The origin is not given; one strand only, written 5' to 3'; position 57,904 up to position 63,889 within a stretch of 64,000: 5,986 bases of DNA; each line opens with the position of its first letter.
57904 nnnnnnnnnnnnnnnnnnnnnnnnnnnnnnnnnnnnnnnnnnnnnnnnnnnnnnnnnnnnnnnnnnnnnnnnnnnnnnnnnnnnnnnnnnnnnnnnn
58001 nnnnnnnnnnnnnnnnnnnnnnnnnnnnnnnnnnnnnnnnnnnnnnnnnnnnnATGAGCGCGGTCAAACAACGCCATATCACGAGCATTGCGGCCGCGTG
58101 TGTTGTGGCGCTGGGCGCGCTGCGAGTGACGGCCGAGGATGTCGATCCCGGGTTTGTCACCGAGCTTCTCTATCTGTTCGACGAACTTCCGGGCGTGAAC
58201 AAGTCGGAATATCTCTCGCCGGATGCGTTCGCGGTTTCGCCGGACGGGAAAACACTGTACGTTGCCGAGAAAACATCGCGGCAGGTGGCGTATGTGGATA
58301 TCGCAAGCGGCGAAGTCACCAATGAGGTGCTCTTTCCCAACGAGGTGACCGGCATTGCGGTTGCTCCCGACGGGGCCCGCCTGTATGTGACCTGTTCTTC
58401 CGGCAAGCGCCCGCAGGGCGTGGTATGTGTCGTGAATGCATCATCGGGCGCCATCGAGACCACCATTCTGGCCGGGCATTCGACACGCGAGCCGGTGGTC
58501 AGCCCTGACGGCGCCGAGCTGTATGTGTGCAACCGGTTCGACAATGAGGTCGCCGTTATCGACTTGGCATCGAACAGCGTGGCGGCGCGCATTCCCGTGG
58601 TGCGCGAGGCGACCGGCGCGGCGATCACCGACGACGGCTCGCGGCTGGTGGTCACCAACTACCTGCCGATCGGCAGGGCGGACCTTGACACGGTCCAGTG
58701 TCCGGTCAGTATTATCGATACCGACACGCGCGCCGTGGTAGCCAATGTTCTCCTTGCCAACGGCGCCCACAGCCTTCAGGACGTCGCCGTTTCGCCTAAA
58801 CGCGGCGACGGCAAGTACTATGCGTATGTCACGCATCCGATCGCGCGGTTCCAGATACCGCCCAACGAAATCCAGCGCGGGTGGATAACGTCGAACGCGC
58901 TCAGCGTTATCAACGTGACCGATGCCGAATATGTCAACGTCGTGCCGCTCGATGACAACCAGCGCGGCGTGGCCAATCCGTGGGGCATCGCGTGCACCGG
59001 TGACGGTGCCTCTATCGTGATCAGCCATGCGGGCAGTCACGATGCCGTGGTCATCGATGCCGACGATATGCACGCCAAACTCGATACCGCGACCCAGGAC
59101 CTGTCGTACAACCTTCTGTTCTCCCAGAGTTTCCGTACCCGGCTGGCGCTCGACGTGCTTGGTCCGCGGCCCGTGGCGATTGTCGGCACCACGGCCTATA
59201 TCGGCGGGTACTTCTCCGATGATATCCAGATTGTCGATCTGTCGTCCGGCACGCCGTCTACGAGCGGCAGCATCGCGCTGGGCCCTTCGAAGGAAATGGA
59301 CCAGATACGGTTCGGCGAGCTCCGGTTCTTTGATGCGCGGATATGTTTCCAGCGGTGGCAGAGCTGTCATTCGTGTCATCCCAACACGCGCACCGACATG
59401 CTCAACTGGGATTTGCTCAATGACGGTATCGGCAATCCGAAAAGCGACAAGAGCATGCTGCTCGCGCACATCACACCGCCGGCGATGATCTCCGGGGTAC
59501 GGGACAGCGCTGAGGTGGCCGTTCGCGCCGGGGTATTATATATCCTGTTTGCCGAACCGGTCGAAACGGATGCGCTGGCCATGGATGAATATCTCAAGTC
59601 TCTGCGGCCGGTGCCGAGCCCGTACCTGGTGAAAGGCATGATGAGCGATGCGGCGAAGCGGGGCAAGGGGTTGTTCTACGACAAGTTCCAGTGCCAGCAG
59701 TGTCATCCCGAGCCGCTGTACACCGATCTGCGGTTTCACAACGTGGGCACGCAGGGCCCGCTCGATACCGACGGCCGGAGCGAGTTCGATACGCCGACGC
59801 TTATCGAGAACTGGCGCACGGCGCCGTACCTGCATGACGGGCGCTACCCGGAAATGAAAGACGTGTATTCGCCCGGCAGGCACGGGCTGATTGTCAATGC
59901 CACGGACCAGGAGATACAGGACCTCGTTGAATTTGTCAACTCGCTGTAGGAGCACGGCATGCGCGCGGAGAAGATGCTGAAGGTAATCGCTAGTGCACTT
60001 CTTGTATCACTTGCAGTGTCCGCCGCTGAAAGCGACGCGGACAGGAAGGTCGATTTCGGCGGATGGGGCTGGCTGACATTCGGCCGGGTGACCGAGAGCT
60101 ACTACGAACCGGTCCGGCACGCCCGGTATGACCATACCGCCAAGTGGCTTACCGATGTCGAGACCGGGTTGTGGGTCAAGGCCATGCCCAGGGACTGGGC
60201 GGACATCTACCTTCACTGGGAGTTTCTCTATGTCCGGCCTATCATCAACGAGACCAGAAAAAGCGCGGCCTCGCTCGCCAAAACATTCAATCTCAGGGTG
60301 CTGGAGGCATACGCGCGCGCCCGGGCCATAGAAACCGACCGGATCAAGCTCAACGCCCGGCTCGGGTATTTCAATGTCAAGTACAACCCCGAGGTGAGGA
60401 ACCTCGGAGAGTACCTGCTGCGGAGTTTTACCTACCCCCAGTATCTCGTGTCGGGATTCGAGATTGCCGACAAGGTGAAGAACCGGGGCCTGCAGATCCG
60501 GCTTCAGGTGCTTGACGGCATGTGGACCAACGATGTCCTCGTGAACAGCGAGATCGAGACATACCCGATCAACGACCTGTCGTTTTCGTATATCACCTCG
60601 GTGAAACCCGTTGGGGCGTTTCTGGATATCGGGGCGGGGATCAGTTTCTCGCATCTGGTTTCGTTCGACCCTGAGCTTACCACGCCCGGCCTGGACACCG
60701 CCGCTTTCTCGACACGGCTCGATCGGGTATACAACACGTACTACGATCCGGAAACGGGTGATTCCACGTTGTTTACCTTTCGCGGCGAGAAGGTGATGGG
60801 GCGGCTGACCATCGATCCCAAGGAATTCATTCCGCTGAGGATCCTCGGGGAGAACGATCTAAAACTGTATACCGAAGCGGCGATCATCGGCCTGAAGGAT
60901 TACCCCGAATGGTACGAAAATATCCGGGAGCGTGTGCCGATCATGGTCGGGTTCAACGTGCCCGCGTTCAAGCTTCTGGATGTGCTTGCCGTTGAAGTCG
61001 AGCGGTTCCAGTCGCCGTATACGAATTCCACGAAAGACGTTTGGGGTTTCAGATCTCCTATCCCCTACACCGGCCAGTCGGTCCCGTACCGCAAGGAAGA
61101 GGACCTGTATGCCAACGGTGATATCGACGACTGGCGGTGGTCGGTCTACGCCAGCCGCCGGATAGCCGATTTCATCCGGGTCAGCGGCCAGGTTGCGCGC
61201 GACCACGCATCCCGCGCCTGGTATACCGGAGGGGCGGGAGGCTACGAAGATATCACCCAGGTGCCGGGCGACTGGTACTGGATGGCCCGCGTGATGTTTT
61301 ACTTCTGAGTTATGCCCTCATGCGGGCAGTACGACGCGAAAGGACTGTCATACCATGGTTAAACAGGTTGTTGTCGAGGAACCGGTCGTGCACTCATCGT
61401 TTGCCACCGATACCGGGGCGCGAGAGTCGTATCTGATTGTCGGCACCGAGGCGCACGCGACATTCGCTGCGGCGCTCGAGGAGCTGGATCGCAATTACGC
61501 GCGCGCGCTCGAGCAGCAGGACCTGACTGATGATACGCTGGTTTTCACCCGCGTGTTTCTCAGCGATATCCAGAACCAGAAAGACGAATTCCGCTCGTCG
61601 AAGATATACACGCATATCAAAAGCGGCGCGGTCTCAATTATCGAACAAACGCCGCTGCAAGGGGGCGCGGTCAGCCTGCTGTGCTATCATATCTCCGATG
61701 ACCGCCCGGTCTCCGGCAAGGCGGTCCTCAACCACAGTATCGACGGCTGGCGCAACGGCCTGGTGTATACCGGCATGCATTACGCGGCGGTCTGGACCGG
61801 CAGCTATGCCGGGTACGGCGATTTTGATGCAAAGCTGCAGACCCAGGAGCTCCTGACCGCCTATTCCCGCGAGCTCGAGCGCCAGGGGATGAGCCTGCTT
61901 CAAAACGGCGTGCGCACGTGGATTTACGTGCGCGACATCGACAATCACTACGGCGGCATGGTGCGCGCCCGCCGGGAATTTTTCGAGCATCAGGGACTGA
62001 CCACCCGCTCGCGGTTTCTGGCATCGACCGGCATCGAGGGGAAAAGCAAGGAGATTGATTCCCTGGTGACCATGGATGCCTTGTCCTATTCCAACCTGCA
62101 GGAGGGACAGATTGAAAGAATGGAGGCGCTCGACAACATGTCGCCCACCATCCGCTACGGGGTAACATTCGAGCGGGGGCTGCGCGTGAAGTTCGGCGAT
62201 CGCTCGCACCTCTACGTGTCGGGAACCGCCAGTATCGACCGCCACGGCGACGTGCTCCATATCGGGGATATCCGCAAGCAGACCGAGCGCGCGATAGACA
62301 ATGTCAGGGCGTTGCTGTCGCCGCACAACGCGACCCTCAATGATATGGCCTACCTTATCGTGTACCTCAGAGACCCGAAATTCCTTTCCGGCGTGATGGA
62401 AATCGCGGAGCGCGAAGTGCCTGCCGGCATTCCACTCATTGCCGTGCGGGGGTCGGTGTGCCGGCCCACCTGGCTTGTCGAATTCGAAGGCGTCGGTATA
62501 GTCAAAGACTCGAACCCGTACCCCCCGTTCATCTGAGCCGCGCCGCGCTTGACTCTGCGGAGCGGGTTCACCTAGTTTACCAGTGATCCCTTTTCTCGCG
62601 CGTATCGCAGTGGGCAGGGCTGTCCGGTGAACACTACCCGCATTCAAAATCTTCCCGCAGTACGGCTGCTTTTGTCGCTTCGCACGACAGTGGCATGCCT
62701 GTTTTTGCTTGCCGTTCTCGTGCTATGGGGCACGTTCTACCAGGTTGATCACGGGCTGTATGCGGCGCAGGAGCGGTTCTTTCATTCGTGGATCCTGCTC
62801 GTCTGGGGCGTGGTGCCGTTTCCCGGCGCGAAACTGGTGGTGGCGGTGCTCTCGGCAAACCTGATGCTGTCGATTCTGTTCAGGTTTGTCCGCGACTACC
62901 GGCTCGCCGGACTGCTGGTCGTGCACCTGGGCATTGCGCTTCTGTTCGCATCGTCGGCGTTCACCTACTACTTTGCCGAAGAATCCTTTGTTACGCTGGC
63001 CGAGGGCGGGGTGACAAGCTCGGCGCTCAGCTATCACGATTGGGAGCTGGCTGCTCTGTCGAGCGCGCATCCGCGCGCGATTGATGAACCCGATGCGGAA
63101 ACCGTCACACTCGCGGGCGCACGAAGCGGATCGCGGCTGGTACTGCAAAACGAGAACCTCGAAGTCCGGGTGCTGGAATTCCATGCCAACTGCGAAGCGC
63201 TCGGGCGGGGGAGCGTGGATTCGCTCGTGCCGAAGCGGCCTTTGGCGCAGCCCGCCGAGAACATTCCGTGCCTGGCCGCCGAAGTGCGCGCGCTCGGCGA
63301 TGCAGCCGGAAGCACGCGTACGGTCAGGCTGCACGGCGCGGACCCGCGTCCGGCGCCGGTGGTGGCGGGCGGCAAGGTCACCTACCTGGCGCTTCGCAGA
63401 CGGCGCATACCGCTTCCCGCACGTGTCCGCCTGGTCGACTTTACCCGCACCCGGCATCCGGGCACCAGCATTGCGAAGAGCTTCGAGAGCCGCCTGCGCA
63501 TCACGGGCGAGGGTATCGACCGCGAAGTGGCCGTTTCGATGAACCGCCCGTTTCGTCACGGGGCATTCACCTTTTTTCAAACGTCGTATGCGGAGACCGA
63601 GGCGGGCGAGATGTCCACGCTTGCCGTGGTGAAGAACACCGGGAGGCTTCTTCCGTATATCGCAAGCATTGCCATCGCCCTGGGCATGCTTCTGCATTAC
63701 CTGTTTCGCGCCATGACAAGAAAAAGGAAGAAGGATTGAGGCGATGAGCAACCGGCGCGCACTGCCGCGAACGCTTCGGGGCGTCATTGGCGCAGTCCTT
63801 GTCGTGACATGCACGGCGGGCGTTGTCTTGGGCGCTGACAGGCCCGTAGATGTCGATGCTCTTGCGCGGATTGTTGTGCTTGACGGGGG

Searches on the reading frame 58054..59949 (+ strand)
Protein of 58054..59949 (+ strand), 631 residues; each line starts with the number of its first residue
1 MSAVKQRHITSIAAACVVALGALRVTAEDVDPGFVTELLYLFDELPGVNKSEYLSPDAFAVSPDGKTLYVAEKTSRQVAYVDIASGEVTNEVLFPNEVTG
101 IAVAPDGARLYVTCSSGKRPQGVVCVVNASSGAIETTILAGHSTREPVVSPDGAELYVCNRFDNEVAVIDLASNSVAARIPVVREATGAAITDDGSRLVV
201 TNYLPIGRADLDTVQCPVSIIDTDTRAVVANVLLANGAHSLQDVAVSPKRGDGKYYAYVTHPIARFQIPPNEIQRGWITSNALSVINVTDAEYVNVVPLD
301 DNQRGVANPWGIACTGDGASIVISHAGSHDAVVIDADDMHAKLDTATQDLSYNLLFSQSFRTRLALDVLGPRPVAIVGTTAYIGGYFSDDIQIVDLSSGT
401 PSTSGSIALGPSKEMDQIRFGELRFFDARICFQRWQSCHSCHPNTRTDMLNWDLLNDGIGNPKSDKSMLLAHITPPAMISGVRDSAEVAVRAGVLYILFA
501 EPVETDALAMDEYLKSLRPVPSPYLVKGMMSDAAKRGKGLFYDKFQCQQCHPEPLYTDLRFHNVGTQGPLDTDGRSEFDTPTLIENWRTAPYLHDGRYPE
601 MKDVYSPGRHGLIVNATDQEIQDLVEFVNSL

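Call 16: search_protein_families(library=pfam, proteins=[window:58054-59949:+], max_evalue=0.01)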
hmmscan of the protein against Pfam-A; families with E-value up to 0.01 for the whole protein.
window:58054-59949:+ (631 aa): 9 families
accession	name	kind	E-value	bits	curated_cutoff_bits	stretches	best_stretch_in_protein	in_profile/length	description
PF25174.1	Beta-prop_THOC3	-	2.4e-07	30.5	305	1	60-118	95-152/272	THOC3 beta-propeller domain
PF02239.22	Cytochrom_D1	-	7.7e-06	25.1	25.5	1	146-212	40-105/368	Cytochrome D1 heme domain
PF03150.19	CCP_MauG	-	9e-06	26.8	25.6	0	417-446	3-32/149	Di-haem cytochrome c peroxidase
PF10282.15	Lactonase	-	3.2e-05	23.7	21.7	0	52-89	289-328/344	Lactonase, 7-bladed beta-propeller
PF21783.3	YNCE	-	3.8e-05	23.6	27.1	0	55-92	285-322/339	YNCE-like beta-propeller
PF13570.13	Beta-prop_ACSF4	-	0.00057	19.8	133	1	66-200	19-149/329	Beta-alanine-activating enzyme, beta-propeller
PF08450.18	SGL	-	0.00081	19.5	26.3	0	55-111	135-241/246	SMP-30/Gluconolactonase/LRE-like region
PF07676.18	PD40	-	0.002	18.5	20.9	0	58-69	13-24/38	WD40-like Beta Propeller Repeat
PF21419.2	RoxA-like_Cyt-c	-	0.0031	17.5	26.7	1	586-607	10-31/39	RoxA-like, cytochrome c-like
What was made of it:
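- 58054..59949 (+): HZS beta-gamma-like protein: a beta-propeller plus a CCP/MauG-like dihaem domain (CxxCH at aa 438 and 547). It has a signal peptide and no sorting tail. Pfam CCP_MauG (call 16).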

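Call 44: search_protein_families(library=ncbifam, proteins=[window:58054-59949:+], max_evalue=0.1)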
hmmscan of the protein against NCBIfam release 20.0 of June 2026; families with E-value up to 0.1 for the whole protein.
window:58054-59949:+ (631 aa): 18 families
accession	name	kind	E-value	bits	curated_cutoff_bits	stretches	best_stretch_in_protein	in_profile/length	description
NF052342.1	hydrazine_BC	exception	8e-35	120.1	1250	3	50-411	35-389/690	hydrazine synthase subunit beta-gamma fusion subunit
NF052340.1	hydrazine_beta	equivalog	1.2e-26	93.7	560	3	215-395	187-368/372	hydrazine synthase subunit beta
TIGR03866.1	PQQ_ABC_repeats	subfamily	7.5e-18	64.6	287.3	2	122-234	63-165/310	PQQ-dependent catabolism-associated beta-propeller protein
NF052341.1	hydrazine_gamma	equivalog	1.5e-15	57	625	2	416-566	66-236/339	hydrazine synthase subunit gamma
NF052460.1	L-NosZ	equivalog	3e-13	49.1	700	1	62-260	51-233/480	clade III lactonase-type nitrous-oxide reductase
TIGR02276.1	beta_rpt_yvtn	repeat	6.7e-13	48.4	27.85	1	151-182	1-32/42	beta-propeller repeat protein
TIGR03981.2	SAM_quin_mod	hypoth_equivalog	1.7e-10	40.4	340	1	529-605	262-355/411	His-Xaa-Ser system-associated MauG-like protein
NF048007.1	MmpL3Stblzr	equivalog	7.3e-10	38.6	600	1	56-204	182-328/366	MmpL3/TtfA transport complex stabilizer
TIGR03791.1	TTQ_mauG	equivalog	4.3e-09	36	443.85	1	529-604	154-240/291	tryptophan tryptophylquinone biosynthesis enzyme MauG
TIGR04039.1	MXAN_0977_Heme2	hypoth_equivalog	1.1e-07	31.3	362.85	1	416-445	10-39/336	MbnH family di-heme enzyme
NF052280.1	7_blade_YncE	equivalog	2.7e-07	29.7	400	2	61-159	223-316/338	7-bladed beta-propeller protein YncE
TIGR02800.1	propeller_TolB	equivalog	4.6e-06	25.8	343.15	1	50-156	190-293/418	Tol-Pal system beta propeller repeat protein TolB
NF040606.1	CytoC_perox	subfamily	0.0013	18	150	0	509-554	272-316/524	di-heme-cytochrome C peroxidase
TIGR03907.1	QH_beta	equivalog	0.0016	17.6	223.2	1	55-114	34-99/338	quinohemoprotein amine dehydrogenase subunit beta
NF038117.1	choice_anch_I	subfamily_domain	0.0063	15.4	300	0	50-90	171-211/458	choice-of-anchor I family protein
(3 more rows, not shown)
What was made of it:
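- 58054..59949 (+): NCBIfam hydrazine_BC E 8e-35, hydrazine_beta E 1e-26, hydrazine_gamma E 1.5e-15, all far below the equivalog cutoffs (call 44).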

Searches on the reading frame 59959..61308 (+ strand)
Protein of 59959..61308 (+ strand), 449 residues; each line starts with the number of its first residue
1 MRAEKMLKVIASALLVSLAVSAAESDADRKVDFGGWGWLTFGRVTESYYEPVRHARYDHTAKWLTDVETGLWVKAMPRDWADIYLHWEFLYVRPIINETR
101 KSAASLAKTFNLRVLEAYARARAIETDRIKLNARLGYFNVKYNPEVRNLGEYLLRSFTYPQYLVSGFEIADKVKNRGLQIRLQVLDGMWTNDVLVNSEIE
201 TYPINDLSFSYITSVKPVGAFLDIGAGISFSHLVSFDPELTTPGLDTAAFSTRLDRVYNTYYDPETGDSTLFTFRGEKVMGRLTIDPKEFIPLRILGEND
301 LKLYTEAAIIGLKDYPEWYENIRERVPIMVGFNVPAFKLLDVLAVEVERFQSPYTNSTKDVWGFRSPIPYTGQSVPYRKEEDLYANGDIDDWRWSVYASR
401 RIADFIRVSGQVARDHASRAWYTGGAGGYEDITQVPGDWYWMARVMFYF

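Call 16: search_protein_families(library=pfam, proteins=[window:59959-61308:+], max_evalue=0.01)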
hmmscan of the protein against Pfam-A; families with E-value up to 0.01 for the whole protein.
window:59959-61308:+ (449 aa): 0 families

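Call 44: search_protein_families(library=ncbifam, proteins=[window:59959-61308:+], max_evalue=0.1)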
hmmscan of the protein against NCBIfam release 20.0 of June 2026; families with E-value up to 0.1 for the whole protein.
window:59959-61308:+ (449 aa): 0 families

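Call 65: find_homologous_proteins(query=window:59959-61308:+, max_evalue=0.00001)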
Query window:59959-61308:+ (449 aa): 168 proteins with E <= 0.00001 among 7121 candidates; the best 120 are listed.
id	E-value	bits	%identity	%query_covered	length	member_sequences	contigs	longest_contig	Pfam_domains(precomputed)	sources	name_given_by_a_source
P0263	0.0e+0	1035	100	100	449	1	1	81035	-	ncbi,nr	ncbi:MAG: hypothetical protein GF418_13500 [Chitinivibrionales bacterium]|nr:hypothetical protein [C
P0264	2.5e-223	760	73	95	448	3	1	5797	-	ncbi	-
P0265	2.0e-147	510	78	61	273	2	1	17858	-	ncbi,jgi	-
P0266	7.5e-113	396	42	100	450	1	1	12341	-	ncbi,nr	ncbi:MAG: hypothetical protein HQK83_16025 [Fibrobacteria bacterium]|nr:hypothetical protein [Fibrob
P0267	7.8e-102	360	42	97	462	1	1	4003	-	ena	-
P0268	7.3e-101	357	43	97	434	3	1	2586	-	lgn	-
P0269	1.2e-100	356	41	97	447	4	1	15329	-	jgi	jgi:hypothetical protein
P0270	1.6e-100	356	42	99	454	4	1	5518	-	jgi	-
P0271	5.5e-100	354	44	99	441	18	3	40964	-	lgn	-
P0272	2.5e-97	345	42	97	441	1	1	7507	-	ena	-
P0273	1.6e-96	342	42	97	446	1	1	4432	-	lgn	-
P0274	8.6e-96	340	42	98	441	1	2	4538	-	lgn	-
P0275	3.3e-95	338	42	98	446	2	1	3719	-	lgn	-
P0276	3.1e-94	335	42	93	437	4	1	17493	-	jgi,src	-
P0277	4.5e-94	334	41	99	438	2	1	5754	-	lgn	-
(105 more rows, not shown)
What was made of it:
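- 59959..61308 (+): 16-stranded porin-like outer-membrane beta-barrel. The family has 168 members; every one that carries an organism name is from Fibrobacterota (call 65).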

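Call 70: predict_structure(alignment_id=A2)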
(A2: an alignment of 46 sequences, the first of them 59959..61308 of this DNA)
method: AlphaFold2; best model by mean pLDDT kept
length: 449 residues; sequences in the alignment: 46
mean_pLDDT: 88.7   pTM: 0.86
mean pLDDT of the five models: 88.7, 87.4, 86.7, 86.3, 85.2
residues with pLDDT >= 90: 295; 70-90: 108; 50-70: 30; < 50: 16
segments of 3 or more residues with pLDDT < 50: 24-26, 374-383
pLDDT, mean of each block of 10 residues (from residue 1): 87 78 56 96 91 78 94 95 96 79 74 95 96 97 95 94 87 87 97 93 90 97 98 93 89 83 86 96 97 95 98 92 96 97 97 87 88 50 52 96 96 93 72 90 96
secondary structure, 60 per line:
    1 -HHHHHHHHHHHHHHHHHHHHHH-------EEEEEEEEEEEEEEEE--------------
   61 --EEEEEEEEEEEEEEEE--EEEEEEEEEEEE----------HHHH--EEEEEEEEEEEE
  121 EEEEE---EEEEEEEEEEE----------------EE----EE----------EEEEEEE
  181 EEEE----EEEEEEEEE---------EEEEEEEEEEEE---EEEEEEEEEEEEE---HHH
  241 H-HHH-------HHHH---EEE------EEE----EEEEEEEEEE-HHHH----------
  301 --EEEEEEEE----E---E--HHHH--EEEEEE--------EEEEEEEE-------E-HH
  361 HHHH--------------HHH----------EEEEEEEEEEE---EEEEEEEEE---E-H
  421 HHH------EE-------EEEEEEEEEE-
elements in order: H2-23 E31-46 E63-78 E81-92 H103-106 E109-125 E129-139 E174-184 E189-197 E207-218 E222-234 H238-241 H253-256 E260-262 E269-271 E276-285 H287-290 E303-310 H322-325 E328-333 E342-349 H359-364 E392-402 E406-414 H420-423 E439-448
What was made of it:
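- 59959..61308 (+): AF2 pLDDT 88.7 (call 70).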

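Call 72: fold_search(model_id=the predicted structure, library=pdb)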
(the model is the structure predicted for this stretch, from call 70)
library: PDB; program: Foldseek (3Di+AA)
matches with E <= 10: 764; with E <= 0.001: 222
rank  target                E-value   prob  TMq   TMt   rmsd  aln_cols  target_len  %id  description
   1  8bys_B                7.9e-14  1.00  0.50  0.67   9.1       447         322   10  Outer membrane attachment porin OmpM1 from Veillonella parvula, native (released 2023-11-08)
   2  8byt_A                2.8e-13  1.00  0.46  0.65   8.9       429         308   11  Outer membrane attachment porin OmpM1 from Veillonella parvula, C3 symmetry (released 2023-11-08)
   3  8bys_A                5.7e-13  1.00  0.48  0.64   9.3       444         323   11  Outer membrane attachment porin OmpM1 from Veillonella parvula, native (released 2023-11-08)
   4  8bym_A                5.7e-13  1.00  0.48  0.65   9.2       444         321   11  Outer membrane attachment porin OmpM1 from Veillonella parvula (released 2023-11-08)
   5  4d65_A                7.4e-10  1.00  0.47  0.59   8.0       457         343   11  Structure of porin Omp-Pst2 from P. stuartii; the asymmetric unit contains a dimer of trimers. (released 2016-03-09)
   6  5o9c_A                9.2e-10  1.00  0.44  0.55   8.5       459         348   11  Crystal structure of Omp36 from Enterobacter aerogenes (released 2018-06-27)
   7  5prn                  9.7e-10  1.00  0.43  0.62   6.9       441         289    6  E1M, Y96W, S119W MUTANT OF RH. BLASTICA PORIN (released 1998-08-12)
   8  7fdy_A                1.0e-09  1.00  0.44  0.55   8.8       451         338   10  Structure of OmpF1 (released 2022-11-16)
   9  5o78_A                1.6e-09  1.00  0.43  0.55   8.1       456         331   10  Crystal structure of Omp35 from Enterobacter aerogenes (released 2018-06-20)
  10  5nxn_A                1.7e-09  1.00  0.46  0.57   8.3       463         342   10  Structure of a L5-deletion mutant of Providencia stuartii Omp-Pst1 (released 2018-02-21)
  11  4d64_A                1.7e-09  1.00  0.45  0.56   8.4       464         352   10  Structure of porin Omp-Pst1 from P. stuartii; the crystallographic symmetry generates a dimer of trimers. (released 2016-03-09)
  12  2prn                  2.1e-09  1.00  0.43  0.62   7.2       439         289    8  RHODOPSEUDOMONAS BLASTICA PORIN, TRIPLE MUTANT E1M, E99W, A116W (released 1999-01-13)
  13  9a32_MODEL_1_A        3.6e-09  1.00  0.40  0.47  13.4       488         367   13  Model of E. coli OmpC by in-cell photo-crosslinking MS and deep learning (released 2023-02-24)
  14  6prn                  3.8e-09  1.00  0.42  0.61   7.1       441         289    7  E1M, K50A, R52A MUTANT OF RH. BLASTICA PORIN (released 1998-08-12)
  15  7prn                  4.0e-09  1.00  0.43  0.62   7.1       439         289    8  E1M, D97A, E99A MUTANT OF RH. BLASTICA PORIN (released 1998-08-12)
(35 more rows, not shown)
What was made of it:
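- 59959..61308 (+): Foldseek OmpM1/OmpF hits at E 8e-14 to 1e-9 (call 72).
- On Porin-cytochrome extracellular electron conduit (MtrCAB-like): The barrel has about 16 strands and is OmpF/OmpM-like (calls 70, 72).
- The porin is a 16-strand OmpF/OmpM-like barrel (call 72).
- Tried and rejected: AF2 and Foldseek show a 16-strand general-porin fold (calls 70, 72).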

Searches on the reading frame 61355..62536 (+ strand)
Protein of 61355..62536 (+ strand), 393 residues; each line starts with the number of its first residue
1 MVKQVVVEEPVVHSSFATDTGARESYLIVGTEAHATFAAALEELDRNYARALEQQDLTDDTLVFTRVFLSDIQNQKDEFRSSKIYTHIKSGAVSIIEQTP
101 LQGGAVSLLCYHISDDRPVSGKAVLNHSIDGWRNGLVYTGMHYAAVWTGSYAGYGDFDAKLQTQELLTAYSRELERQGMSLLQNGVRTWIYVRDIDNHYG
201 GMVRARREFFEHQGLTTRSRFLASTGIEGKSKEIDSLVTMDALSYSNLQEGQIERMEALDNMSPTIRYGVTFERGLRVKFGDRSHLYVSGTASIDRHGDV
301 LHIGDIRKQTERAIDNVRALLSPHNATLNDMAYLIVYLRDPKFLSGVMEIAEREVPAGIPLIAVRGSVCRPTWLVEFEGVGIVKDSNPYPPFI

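Call 16: search_protein_families(library=pfam, proteins=[window:61355-62536:+], max_evalue=0.01)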
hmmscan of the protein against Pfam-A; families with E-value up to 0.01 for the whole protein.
window:61355-62536:+ (393 aa): 1 family
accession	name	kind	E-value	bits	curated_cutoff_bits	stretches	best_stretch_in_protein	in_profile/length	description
PF01042.26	Ribonuc_L-PSP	-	7.6e-14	52.2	27.3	1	284-379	19-117/121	Endoribonuclease L-PSP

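Call 44: search_protein_families(library=ncbifam, proteins=[window:61355-62536:+], max_evalue=0.1)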
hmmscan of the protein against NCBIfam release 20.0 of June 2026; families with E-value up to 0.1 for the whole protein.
window:61355-62536:+ (393 aa): 3 families
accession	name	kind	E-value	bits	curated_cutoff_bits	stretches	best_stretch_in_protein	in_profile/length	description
TIGR04444.1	chori_FkbO_Hyg5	subfamily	5.3e-12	45.6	325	1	186-380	102-310/311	FkbO/Hyg5 family chorismatase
TIGR03610.1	RutC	equivalog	1.2e-08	35.1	169.1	1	286-377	28-120/127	pyrimidine utilization protein C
TIGR00004.1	TIGR00004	subfamily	3.1e-07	30.6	106.25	1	285-350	25-91/125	Rid family detoxifying hydrolase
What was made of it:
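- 61355..62536 (+): Cytoplasmic FkbO/Hyg5-like + RidA (L-PSP) protein. Calls 16, 44.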

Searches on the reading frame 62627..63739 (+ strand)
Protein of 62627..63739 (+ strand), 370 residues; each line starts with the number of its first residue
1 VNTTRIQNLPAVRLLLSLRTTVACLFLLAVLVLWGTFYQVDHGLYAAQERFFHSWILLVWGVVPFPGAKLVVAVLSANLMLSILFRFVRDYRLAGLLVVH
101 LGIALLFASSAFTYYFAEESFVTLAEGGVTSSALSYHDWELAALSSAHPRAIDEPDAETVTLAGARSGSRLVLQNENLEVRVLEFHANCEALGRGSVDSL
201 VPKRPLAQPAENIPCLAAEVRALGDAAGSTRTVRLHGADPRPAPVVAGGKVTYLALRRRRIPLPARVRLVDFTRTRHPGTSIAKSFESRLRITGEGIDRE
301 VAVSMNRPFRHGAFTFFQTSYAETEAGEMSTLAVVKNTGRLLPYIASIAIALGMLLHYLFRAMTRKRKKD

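Call 16: search_protein_families(library=pfam, proteins=[window:62627-63739:+], max_evalue=0.01)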
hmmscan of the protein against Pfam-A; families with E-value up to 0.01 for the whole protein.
window:62627-63739:+ (370 aa): 1 family
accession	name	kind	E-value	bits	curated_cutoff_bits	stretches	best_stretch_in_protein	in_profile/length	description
PF05140.19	ResB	-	4.3e-11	42.7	24.6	1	261-333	203-277/486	ResB-like family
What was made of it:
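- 62627..64000 (+): ResB-like protein (62627..63739) and the start of CcsA: system II cytochrome c maturation. Pfam ResB E 4e-11 (call 16).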

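Call 44: search_protein_families(library=ncbifam, proteins=[window:62627-63739:+], max_evalue=0.1)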
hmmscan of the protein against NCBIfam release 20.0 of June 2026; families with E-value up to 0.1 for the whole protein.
window:62627-63739:+ (370 aa): 0 families
